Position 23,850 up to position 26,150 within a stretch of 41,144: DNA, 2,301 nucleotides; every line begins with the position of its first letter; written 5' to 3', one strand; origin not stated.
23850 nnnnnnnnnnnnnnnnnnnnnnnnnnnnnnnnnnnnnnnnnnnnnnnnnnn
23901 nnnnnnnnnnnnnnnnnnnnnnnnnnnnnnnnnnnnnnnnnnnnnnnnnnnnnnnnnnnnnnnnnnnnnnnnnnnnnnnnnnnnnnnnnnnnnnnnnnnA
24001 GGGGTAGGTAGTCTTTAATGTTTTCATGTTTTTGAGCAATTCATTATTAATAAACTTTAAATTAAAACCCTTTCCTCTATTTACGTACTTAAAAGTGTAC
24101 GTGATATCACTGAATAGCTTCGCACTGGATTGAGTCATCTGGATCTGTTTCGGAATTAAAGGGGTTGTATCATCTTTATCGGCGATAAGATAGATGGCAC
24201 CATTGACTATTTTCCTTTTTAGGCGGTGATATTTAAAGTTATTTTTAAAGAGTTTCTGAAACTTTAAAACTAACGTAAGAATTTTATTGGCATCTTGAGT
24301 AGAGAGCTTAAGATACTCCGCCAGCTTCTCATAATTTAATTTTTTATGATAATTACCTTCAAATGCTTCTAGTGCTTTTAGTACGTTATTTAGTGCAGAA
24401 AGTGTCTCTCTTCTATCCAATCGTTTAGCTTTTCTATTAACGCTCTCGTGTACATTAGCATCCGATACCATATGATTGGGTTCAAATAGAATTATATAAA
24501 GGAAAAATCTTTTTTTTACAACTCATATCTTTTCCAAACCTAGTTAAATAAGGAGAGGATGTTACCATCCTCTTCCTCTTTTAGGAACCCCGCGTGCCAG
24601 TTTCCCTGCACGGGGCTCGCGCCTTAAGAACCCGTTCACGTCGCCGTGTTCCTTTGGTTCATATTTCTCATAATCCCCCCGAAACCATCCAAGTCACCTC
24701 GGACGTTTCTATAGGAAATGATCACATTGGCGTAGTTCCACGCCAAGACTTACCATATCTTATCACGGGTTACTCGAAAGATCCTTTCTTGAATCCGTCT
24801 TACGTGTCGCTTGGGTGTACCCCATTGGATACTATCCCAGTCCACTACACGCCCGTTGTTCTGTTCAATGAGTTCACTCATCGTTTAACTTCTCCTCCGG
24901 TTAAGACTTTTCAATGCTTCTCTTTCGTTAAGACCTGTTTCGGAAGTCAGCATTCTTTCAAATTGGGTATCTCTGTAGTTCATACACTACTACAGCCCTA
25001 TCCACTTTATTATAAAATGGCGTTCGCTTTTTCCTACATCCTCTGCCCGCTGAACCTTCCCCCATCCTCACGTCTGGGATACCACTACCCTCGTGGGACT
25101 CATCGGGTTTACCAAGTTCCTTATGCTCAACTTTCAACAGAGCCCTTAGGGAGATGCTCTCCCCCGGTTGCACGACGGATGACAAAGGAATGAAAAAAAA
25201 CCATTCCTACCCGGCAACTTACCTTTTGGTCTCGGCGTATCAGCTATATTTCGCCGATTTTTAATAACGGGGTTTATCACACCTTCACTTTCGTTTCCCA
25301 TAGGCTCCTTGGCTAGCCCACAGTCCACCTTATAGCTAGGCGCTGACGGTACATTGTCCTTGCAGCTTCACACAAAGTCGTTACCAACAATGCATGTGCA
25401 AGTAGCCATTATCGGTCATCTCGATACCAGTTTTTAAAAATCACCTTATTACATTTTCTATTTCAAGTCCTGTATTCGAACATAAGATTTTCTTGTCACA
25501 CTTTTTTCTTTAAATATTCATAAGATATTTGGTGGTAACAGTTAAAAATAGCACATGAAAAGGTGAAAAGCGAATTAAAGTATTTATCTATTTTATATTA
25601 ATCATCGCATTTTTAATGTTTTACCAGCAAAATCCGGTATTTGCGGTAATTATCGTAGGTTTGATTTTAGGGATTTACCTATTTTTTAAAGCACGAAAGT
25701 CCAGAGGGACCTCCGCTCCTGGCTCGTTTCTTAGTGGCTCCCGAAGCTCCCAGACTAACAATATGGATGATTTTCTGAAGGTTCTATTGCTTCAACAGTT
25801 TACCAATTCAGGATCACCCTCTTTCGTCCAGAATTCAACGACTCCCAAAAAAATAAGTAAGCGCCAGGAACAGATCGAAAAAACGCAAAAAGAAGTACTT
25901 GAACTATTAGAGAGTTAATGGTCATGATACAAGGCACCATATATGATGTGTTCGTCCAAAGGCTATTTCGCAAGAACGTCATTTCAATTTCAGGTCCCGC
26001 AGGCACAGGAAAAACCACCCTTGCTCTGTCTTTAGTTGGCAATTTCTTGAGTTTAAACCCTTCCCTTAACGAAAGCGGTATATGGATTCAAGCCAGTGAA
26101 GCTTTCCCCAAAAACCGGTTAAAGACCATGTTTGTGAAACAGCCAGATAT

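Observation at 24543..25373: ORF-less group II intron in an archaeal intergenic region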

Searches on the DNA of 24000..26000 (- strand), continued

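Call 16: search_rna_families(sources=[L001, L002], threshold=gathering, show_alignments=4)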
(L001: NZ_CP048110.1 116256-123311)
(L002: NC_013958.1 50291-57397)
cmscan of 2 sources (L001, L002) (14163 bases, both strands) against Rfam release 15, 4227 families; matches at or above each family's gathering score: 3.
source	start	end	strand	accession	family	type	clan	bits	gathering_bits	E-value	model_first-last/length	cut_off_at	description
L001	3478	3627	+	RF02012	group-II-D1D4-7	Intron;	CL00102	112.6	34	1.5e-23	1-151/151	no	Group II catalytic intron D1-D4-7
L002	3712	3788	+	RF00029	Intron_gpII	Intron;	-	46.7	40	1.1e-06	1-77/77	no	Group II catalytic intron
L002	3053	3159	+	RF02012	group-II-D1D4-7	Intron;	CL00102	41.6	34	6e-06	1-151/151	no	Group II catalytic intron D1-D4-7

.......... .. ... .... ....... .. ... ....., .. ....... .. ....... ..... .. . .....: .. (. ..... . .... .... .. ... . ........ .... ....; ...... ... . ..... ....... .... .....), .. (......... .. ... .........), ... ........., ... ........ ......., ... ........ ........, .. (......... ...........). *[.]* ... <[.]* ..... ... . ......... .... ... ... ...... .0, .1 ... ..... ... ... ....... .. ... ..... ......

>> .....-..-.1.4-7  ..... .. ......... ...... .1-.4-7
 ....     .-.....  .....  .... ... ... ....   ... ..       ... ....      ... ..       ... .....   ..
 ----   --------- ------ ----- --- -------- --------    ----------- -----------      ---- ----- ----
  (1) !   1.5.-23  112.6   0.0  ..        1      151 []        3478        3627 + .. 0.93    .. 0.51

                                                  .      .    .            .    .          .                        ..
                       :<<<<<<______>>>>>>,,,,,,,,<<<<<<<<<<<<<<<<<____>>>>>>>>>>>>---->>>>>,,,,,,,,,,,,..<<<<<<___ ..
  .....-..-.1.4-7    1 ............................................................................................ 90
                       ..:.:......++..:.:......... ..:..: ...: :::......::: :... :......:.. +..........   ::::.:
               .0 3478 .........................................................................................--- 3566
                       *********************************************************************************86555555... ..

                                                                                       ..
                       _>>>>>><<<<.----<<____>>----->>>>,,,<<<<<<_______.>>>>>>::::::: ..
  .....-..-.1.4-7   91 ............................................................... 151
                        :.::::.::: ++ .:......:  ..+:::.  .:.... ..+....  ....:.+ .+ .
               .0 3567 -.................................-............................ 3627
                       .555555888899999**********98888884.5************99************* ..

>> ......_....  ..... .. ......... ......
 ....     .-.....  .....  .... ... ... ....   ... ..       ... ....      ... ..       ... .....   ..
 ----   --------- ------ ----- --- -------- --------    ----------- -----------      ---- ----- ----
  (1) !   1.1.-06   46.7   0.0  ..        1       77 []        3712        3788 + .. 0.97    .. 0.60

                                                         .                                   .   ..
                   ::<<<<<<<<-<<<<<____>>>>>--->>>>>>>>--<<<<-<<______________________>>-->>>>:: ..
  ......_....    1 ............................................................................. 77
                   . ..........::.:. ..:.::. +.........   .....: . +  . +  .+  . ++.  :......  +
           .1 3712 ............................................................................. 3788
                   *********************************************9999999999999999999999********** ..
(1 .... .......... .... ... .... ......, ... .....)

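Call 34: build_rna_model(alignment_id=A3, structure=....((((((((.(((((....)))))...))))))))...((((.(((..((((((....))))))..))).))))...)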
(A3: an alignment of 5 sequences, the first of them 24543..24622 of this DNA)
Model R1 built from alignment A3 (5 sequences, 80 columns); structure: as given.
model positions 79; base pairs 26; branch points 1; effective number of sequences 2.16; information 0.717 bits per position. Calibrated on 0.2 Mb of random sequence (short: E-values are rough).
structure used (alignment columns):
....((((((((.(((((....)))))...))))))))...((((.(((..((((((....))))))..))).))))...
